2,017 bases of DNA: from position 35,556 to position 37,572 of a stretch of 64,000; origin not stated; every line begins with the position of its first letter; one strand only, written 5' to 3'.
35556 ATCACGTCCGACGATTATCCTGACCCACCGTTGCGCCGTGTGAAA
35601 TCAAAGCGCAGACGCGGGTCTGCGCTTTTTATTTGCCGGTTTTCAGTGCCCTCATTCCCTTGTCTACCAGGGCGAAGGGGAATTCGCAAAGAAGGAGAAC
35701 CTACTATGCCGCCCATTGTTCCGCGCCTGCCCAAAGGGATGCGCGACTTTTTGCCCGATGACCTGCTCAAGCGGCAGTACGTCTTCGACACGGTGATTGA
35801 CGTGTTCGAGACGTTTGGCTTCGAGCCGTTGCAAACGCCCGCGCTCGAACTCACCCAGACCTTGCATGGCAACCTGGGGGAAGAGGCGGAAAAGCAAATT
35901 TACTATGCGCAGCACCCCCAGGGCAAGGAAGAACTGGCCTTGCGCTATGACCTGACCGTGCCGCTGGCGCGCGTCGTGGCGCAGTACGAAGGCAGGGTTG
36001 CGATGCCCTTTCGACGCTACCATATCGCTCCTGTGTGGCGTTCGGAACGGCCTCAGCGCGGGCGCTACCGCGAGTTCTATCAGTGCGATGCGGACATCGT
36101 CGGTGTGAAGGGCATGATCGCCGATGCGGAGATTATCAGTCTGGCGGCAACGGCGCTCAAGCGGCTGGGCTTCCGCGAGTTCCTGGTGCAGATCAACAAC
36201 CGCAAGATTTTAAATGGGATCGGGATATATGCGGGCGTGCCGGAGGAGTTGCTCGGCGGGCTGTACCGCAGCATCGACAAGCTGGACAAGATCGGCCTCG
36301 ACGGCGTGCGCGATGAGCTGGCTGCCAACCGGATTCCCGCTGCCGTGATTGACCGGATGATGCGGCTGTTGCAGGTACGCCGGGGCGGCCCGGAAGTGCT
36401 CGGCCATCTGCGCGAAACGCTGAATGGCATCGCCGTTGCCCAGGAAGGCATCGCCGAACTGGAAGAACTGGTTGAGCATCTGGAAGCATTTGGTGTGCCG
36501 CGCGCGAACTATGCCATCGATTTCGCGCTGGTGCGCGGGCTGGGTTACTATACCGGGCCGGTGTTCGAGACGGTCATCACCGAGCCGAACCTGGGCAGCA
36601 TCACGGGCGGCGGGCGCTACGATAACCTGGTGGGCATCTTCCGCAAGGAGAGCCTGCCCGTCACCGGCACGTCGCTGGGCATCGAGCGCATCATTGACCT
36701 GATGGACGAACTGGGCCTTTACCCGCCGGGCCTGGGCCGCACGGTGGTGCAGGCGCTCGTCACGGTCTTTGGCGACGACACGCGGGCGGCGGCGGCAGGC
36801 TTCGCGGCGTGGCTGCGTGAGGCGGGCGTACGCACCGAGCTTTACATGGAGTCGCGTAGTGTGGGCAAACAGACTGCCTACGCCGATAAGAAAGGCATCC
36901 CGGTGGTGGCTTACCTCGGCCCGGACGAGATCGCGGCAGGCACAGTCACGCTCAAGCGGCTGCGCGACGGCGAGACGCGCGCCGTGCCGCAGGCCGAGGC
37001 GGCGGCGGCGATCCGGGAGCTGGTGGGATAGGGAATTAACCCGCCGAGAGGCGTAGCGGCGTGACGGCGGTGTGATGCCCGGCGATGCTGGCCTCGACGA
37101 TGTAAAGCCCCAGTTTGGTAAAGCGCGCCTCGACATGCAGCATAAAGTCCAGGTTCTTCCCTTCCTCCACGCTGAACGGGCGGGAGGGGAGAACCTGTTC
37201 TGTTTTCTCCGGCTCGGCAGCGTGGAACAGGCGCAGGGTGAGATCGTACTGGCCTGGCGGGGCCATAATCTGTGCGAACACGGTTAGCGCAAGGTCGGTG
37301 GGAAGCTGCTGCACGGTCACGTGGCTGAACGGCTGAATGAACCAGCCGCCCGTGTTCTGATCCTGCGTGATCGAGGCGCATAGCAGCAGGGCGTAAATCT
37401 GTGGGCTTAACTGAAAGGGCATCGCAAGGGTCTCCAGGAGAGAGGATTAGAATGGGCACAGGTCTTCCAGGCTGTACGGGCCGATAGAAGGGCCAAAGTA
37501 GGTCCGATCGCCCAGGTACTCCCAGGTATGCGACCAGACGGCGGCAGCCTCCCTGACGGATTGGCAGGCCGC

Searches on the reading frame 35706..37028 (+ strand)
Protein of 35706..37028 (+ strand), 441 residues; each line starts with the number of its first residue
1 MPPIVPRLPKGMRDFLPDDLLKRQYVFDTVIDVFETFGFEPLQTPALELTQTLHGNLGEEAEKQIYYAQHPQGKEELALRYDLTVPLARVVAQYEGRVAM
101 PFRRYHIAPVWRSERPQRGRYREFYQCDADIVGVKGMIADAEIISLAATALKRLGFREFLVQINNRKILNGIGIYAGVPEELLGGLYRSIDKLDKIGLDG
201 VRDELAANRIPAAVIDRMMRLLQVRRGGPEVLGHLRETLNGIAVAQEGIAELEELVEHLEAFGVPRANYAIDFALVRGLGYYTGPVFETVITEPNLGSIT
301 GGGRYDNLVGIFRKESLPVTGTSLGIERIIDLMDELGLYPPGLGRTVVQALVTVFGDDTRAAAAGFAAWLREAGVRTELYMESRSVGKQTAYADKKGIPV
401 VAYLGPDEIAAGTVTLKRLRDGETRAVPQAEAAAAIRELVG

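Call 8: find_related_loci(query=window:35706-37028:+, collection=genome_contigs, flank=3000)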
Query window:35706-37028:+ (441 aa) in genome_contigs; peptide patterns used: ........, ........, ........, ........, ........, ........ (x = any residue, [..] = any of these).
600 stretches matched a pattern (row limit reached: there are more); 597 encode a relative of the query (tblastn E <= 1e-3); the best 80 are kept; 80 distinct loci.
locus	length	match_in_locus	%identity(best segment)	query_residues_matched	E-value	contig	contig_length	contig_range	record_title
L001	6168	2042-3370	65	1-441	0e+0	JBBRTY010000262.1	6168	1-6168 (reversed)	MAG: Aggregatilineales bacterium isolate La3_concoct.028 La3_concoct.028_K_1813747_L_6168_cov_16.0393, whole genome shot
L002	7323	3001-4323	65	1-441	0e+0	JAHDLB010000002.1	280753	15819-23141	MAG: Anaerolineae bacterium isolate LM3-B4.2 k141_100723, whole genome shotgun sequence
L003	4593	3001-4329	67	1-441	0e+0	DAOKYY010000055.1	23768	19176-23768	MAG TPA_asm: Aggregatilineaceae bacterium isolate AMR_MDS_0036 NODE_1071_length_23768_cov_16.628727, whole genome shotgu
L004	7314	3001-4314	63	2-441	2e-180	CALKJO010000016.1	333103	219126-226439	MAG: uncultured Anaerolineae bacterium isolate N1_Bin_Bin_109_sub_1 genome assembly, contig: c_000000083683, whole genom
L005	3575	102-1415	65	4-441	0e+0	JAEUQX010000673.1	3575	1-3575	MAG: Anaerolineae bacterium isolate new MAG-262 k141_3942567, whole genome shotgun sequence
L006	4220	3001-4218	67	1-403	0e+0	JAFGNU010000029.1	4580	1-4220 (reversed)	MAG: Anaerolineae bacterium isolate Zod_Metabat.568 k87_1887643, whole genome shotgun sequence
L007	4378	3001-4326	61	1-439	7e-175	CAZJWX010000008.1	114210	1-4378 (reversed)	MAG TPA_asm: uncultured Anaerolineaceae bacterium isolate SRP141376_co5_437 genome assembly, contig: NODE_296_length_114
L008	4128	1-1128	65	66-441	6e-162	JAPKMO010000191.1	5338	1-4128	MAG: Anaerolineae bacterium isolate AMX57 NODE_191_length_5338_cov_1.739783:GC=0.646, whole genome shotgun sequence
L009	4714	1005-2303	44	6-441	6e-123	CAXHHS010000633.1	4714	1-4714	MAG TPA_asm: uncultured bacterium isolate SRR12479933_metabat2_5 genome assembly, contig: ERZ4874384.1820, whole genome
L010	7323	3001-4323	41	6-436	3e-111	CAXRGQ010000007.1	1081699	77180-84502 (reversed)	MAG: Flavobacteriales bacterium isolate YZ09aB_2.97 genome assembly, contig: k141_190621, whole genome shotgun sequence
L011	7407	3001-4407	39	6-437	1e-110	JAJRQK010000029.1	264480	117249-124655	MAG: Bacteroidetes bacterium isolate Dive100_bin10.50 k141_521033, whole genome shotgun sequence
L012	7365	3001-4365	40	1-437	2e-110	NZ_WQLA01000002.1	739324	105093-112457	Mucilaginibacter aquatilis strain HME9299 2, whole genome shotgun sequence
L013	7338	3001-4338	40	6-430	2e-106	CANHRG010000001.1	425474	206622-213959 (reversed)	MAG: Sphingobacteriaceae bacterium isolate RE-26jul17-230 genome assembly, contig: RE-26jul17-C5, whole genome shotgun s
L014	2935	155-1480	41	8-431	1e-109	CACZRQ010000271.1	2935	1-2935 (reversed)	MAG: uncultured Bacteroidales bacterium isolate RUG12887 genome assembly, contig: RUG12887_asm_271, whole genome shotgun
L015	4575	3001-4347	41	6-431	1e-105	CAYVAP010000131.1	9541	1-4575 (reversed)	MAG TPA_asm: uncultured Bacteroidia bacterium isolate SRP141376_co5_78 genome assembly, contig: NODE_17506_length_9541_c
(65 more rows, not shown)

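Call 9: search_protein_families(library=ncbifam, proteins=[window:35706-37028:+])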
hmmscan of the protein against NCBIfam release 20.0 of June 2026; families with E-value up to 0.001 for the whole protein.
window:35706-37028:+ (441 aa): 22 families
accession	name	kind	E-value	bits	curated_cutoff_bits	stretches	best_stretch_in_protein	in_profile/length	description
TIGR00442.1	hisS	equivalog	8.7e-119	397.1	286.75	1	8-428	2-405/406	histidine--tRNA ligase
NF009085.0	PRK12420.1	equivalog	1.8e-87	294.4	540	1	10-431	8-421/426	histidine--tRNA ligase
TIGR00443.1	hisZ_biosyn_reg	equivalog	1.9e-62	211.2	271.65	1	13-334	1-313/314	ATP phosphoribosyltransferase regulatory subunit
NF008941.0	PRK12292.2-4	equivalog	3.9e-52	177.5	447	1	9-377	10-360/393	ATP phosphoribosyltransferase regulatory subunit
NF008942.0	PRK12292.2-5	equivalog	1.4e-51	175.5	643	1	7-431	10-422/434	ATP phosphoribosyltransferase regulatory subunit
NF008940.0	PRK12292.2-3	equivalog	5.7e-48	163.6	450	1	8-408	5-395/404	ATP phosphoribosyltransferase regulatory subunit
NF008945.0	PRK12292.3-3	equivalog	4.4e-36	124.8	409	1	8-403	2-357/368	ATP phosphoribosyltransferase regulatory subunit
NF008943.0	PRK12292.3-1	equivalog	3.1e-32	112.1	690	1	7-380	25-371/403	ATP phosphoribosyltransferase regulatory subunit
NF008936.0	PRK12292.1-3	equivalog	5.6e-31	107.8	492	1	7-405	6-392/406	ATP phosphoribosyltransferase regulatory subunit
NF008935.0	PRK12292.1-1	equivalog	2.2e-29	102.6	350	1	8-334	6-318/382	ATP phosphoribosyltransferase regulatory subunit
NF008953.0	PRK12295.1-6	equivalog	2.2e-26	92.7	384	2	23-168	12-153/384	ATP phosphoribosyltransferase regulatory subunit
NF009086.0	PRK12421.1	equivalog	2.1e-23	82.9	318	1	8-334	9-328/389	ATP phosphoribosyltransferase regulatory subunit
NF008938.0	PRK12292.1-6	equivalog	5.1e-23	81.6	833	1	9-335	9-326/420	ATP phosphoribosyltransferase regulatory subunit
NF008937.0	PRK12292.1-4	equivalog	2.5e-21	76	693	1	8-332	9-324/395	ATP phosphoribosyltransferase regulatory subunit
NF008952.0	PRK12295.1-5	equivalog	2.2e-18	66.6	360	2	199-312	222-337/363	ATP phosphoribosyltransferase regulatory subunit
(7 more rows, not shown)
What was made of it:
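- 35706..37031 (+): hisS, histidine--tRNA ligase, 441 aa. It is monocistronic, because the next gene is on the opposite strand. TIGR00442 397 bits (call 9).
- Checked: The protein scores 397 bits against TIGR00442, cutoff 287 (call 9).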

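Call 12: find_related_loci(query=window:35706-37028:+, collection=metagenome_contigs, flank=1500)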
Query window:35706-37028:+ (441 aa) in metagenome_contigs; peptide patterns used: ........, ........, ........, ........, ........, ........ (x = any residue, [..] = any of these).
600 stretches matched a pattern (row limit reached: there are more); 587 encode a relative of the query (tblastn E <= 1e-3); the best 80 are kept; 80 distinct loci.
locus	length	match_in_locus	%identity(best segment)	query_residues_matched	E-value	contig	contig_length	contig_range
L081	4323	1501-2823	97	1-441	0e+0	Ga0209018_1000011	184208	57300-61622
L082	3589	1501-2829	66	1-441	0e+0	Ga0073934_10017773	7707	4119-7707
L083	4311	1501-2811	66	4-440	0e+0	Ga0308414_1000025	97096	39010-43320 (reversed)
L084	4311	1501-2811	64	4-440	0e+0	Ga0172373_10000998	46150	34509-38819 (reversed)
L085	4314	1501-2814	63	4-441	0e+0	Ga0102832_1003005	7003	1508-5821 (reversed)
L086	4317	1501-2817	63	2-440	9e-180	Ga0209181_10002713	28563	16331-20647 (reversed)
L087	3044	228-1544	62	4-441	0e+0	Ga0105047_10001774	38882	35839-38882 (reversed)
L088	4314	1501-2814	59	4-441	4e-173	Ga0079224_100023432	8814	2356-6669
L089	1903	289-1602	61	4-441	0e+0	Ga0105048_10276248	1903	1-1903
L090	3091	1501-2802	59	1-437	2e-174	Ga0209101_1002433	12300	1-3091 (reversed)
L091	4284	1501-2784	59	4-435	5e-173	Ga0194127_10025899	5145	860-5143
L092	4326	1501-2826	57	1-441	7e-161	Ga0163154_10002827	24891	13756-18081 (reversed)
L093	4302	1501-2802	56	4-438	4e-159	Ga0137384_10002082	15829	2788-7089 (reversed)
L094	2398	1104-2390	56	8-437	6e-169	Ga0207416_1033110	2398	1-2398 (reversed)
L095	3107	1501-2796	56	4-436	7e-157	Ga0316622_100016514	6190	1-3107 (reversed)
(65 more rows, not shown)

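Call 22: find_homologous_proteins(query=window:35706-37028:+, max_evalue=1e-100)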
Query window:35706-37028:+ (441 aa): 3273 proteins with E <= 1e-100 among 8000 candidates; the best 120 are listed.
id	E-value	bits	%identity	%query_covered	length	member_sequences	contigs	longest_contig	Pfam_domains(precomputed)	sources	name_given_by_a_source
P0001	2.4e-288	974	100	100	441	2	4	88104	PF13393.12,PF03129.26,PF00587.31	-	-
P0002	1.4e-228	777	80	100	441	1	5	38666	PF13393.12,PF03129.26,PF00587.31,PF00152.26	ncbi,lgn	-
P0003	1.9e-228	777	79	100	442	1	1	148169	PF13393.12,PF03129.26,PF00587.31,PF00152.26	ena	-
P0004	2.7e-228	776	79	100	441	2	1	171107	PF13393.12,PF03129.26,PF00587.31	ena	-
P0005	1.0e-225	768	79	100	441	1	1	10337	PF13393.12,PF03129.26,PF00587.31,PF00152.26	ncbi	-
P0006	2.1e-223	760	77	100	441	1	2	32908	PF13393.12,PF03129.26,PF00587.31,PF00152.26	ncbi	-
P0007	9.2e-223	758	78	97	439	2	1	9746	PF13393.12,PF03129.26,PF00587.31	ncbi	-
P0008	1.0e-220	751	78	100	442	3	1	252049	PF13393.12,PF03129.26,PF00587.31,PF00152.26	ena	-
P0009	3.3e-219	746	77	99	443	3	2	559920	PF13393.12,PF03129.26,PF00587.31,PF00152.26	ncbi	-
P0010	1.0e-217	741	76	100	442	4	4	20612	PF13393.12,PF03129.26,PF00587.31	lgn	-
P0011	2.5e-216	737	75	99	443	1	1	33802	PF13393.12,PF03129.26,PF00587.31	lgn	-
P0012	2.9e-215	733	75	100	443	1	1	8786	PF13393.12,PF03129.26,PF00587.31,PF00152.26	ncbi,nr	ncbi:MAG: histidine--tRNA ligase [Anaerolineae bacterium]|nr:histidine--tRNA ligase [Anaerolineae ba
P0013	1.5e-214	731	75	99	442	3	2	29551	PF13393.12,PF03129.26,PF00587.31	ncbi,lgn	-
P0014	4.6e-214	729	75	99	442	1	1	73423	PF13393.12,PF03129.26,PF00587.31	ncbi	-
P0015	4.0e-213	726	75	99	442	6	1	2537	PF13393.12,PF03129.26,PF00587.31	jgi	-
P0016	4.7e-203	693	72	99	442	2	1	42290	PF13393.12,PF03129.26,PF00587.31,PF00152.26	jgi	jgi:histidyl-tRNA synthetase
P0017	4.1e-202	690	72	99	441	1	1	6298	PF13393.12,PF03129.26,PF00587.31,PF00152.26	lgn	-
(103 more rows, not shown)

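Call 23: find_encoding_contigs(protein=P0002, flank=1000, max_places=1)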
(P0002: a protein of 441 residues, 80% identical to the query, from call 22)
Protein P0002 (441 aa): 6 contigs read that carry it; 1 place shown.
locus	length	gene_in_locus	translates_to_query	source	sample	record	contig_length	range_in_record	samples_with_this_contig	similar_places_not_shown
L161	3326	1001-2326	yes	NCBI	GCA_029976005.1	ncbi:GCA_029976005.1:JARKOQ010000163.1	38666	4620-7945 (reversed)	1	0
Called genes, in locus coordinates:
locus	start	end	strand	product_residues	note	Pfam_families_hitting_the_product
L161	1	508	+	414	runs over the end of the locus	PF05167:DUF711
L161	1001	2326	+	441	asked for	PF00152:tRNA-synt_2 (faint), PF13393:tRNA-synt_His, PF00587:tRNA-synt_2b (weak), PF03129:HGTP_anticodon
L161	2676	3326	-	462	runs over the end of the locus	-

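Call 24: find_encoding_contigs(protein=P0003, flank=1000, max_places=1)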
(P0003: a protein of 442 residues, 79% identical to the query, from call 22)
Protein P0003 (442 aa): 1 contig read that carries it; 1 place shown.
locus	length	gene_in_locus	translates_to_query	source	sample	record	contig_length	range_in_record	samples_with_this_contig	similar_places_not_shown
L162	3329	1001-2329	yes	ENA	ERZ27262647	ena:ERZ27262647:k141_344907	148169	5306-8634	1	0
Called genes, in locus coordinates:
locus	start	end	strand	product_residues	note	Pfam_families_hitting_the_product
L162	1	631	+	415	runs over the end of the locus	PF05167:DUF711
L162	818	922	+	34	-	-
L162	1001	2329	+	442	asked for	PF00152:tRNA-synt_2 (faint), PF13393:tRNA-synt_His, PF00587:tRNA-synt_2b (weak), PF03129:HGTP_anticodon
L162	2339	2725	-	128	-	-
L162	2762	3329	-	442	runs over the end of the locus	-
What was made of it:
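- A gene caller annotated a 34-aa ORF covering the leader in L162 (call 24).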

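Call 25: find_encoding_contigs(protein=P0006, flank=1000, max_places=1)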
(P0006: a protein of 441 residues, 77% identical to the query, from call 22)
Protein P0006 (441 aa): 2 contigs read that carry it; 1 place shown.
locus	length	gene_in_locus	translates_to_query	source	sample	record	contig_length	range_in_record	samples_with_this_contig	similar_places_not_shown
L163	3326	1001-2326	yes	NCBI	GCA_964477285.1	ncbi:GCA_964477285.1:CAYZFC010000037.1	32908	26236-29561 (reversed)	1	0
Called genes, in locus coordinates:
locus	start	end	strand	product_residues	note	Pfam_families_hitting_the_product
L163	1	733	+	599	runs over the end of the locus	PF16927:HisKA_7TM, PF00989:PAS, PF08448:PAS_4, PF13188:PAS_8 (weak), PF13426:PAS_9, PF13596:PAS_10, PF00512:HisKA, PF02518:HATPase_c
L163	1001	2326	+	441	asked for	PF00152:tRNA-synt_2 (faint), PF13393:tRNA-synt_His, PF00587:tRNA-synt_2b (weak), PF03129:HGTP_anticodon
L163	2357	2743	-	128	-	-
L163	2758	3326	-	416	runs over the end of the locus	-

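Call 26: find_encoding_contigs(protein=P0008, flank=1000, max_places=1)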
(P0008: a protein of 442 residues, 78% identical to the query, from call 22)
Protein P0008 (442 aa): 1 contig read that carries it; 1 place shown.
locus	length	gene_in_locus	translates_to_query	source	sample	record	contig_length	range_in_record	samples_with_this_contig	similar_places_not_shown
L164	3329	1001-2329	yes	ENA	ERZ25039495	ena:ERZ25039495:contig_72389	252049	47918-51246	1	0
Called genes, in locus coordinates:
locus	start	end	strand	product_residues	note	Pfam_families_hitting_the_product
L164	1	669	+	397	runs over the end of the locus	PF05167:DUF711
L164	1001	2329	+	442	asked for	PF00152:tRNA-synt_2 (faint), PF13393:tRNA-synt_His, PF00587:tRNA-synt_2b (weak), PF03129:HGTP_anticodon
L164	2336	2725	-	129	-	-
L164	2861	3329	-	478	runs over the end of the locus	-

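Call 27: find_encoding_contigs(protein=P0009, flank=1000, max_places=1)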
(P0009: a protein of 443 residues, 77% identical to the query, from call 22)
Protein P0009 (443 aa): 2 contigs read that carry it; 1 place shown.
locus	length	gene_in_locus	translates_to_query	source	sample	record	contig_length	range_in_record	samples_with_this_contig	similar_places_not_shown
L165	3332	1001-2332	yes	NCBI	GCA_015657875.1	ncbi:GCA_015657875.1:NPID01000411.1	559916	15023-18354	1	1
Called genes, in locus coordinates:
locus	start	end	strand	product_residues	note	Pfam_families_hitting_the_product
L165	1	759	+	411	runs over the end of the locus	PF05167:DUF711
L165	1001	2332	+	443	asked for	PF00152:tRNA-synt_2 (faint), PF13393:tRNA-synt_His, PF00587:tRNA-synt_2b (weak), PF03129:HGTP_anticodon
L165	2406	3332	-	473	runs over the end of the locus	-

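Call 28: find_encoding_contigs(protein=P0010, flank=1000, max_places=1)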
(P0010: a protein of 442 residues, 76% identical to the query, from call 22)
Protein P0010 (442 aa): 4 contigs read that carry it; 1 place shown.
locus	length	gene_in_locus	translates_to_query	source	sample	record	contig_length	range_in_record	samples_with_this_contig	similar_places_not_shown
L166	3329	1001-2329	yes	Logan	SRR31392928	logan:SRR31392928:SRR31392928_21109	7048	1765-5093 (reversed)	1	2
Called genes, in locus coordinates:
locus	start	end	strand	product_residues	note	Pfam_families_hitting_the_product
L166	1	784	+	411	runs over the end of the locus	PF05167:DUF711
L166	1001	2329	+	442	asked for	PF13393:tRNA-synt_His, PF00587:tRNA-synt_2b (weak), PF03129:HGTP_anticodon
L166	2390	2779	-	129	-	PF22091:DUF6941 (weak)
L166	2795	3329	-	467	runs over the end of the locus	-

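Call 29: find_encoding_contigs(protein=P0011, flank=1000, max_places=1)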
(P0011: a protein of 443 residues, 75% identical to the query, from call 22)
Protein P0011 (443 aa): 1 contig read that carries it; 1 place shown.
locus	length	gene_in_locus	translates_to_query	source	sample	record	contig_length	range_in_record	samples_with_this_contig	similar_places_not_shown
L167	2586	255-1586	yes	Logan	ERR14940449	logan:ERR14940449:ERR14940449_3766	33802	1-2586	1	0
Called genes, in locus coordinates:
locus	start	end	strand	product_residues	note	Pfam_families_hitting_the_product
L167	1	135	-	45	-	?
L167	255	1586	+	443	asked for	PF13393:tRNA-synt_His, PF00587:tRNA-synt_2b (weak), PF03129:HGTP_anticodon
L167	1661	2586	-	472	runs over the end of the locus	-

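Call 30: find_encoding_contigs(protein=P0014, flank=1000, max_places=1)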
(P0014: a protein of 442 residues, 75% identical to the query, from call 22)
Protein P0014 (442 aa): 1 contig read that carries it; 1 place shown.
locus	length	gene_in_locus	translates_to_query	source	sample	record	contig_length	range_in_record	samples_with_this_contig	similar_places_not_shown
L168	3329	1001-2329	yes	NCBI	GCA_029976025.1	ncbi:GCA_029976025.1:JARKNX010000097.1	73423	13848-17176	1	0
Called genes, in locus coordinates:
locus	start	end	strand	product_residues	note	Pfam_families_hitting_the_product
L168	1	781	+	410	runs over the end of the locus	PF05167:DUF711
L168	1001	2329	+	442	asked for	PF13393:tRNA-synt_His, PF00587:tRNA-synt_2b (weak), PF03129:HGTP_anticodon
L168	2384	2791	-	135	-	-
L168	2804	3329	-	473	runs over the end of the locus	-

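Call 31: find_encoding_contigs(protein=P0016, flank=1000, max_places=1)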
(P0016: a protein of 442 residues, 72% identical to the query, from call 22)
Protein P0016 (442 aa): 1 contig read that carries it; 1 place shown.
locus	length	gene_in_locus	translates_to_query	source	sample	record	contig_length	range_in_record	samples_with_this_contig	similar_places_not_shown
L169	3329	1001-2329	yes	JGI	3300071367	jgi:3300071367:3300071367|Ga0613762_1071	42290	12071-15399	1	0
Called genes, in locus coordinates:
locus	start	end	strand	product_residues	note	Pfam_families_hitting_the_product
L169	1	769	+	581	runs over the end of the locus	PF16927:HisKA_7TM, PF00989:PAS, PF08448:PAS_4, PF13426:PAS_9, PF00512:HisKA, PF02518:HATPase_c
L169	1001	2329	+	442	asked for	PF00152:tRNA-synt_2 (faint), PF13393:tRNA-synt_His, PF00587:tRNA-synt_2b (weak), PF03129:HGTP_anticodon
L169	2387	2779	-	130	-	-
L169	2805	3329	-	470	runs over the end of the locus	-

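Call 32: find_encoding_contigs(protein=P0017, flank=1000, max_places=1)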
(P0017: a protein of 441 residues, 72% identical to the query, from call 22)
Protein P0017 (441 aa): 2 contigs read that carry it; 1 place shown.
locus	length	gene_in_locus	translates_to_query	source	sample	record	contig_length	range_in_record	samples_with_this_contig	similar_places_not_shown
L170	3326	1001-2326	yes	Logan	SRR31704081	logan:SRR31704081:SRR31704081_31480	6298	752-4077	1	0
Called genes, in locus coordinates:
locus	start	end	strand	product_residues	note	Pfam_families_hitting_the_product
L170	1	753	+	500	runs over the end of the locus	?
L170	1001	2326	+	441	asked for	PF00152:tRNA-synt_2 (faint), PF13393:tRNA-synt_His, PF00587:tRNA-synt_2b, PF03129:HGTP_anticodon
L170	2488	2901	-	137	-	PF22091:DUF6941 (weak)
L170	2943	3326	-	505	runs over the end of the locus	-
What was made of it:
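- The unit is always immediately upstream of hisS whatever the upstream gene (calls 23-32). Relatives keep the uORF and terminator with different upstream genes (DUF711, histidine kinase) or with a gene on the opposite strand (calls 23-32).
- Tried and rejected: The terminator as the end of the upstream gene: rejected on synteny (calls 23-32).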

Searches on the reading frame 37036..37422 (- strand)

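Call 50: search_protein_families(library=pfam, proteins=[window:37036-37422:-])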
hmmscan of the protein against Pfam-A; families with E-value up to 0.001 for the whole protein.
window:37036-37422:- (128 aa): 1 family
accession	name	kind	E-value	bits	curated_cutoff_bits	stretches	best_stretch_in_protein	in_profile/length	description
PF22091.2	DUF6941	-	7e-06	26.9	27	1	12-125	3-124/125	Family of unknown function (DUF6941)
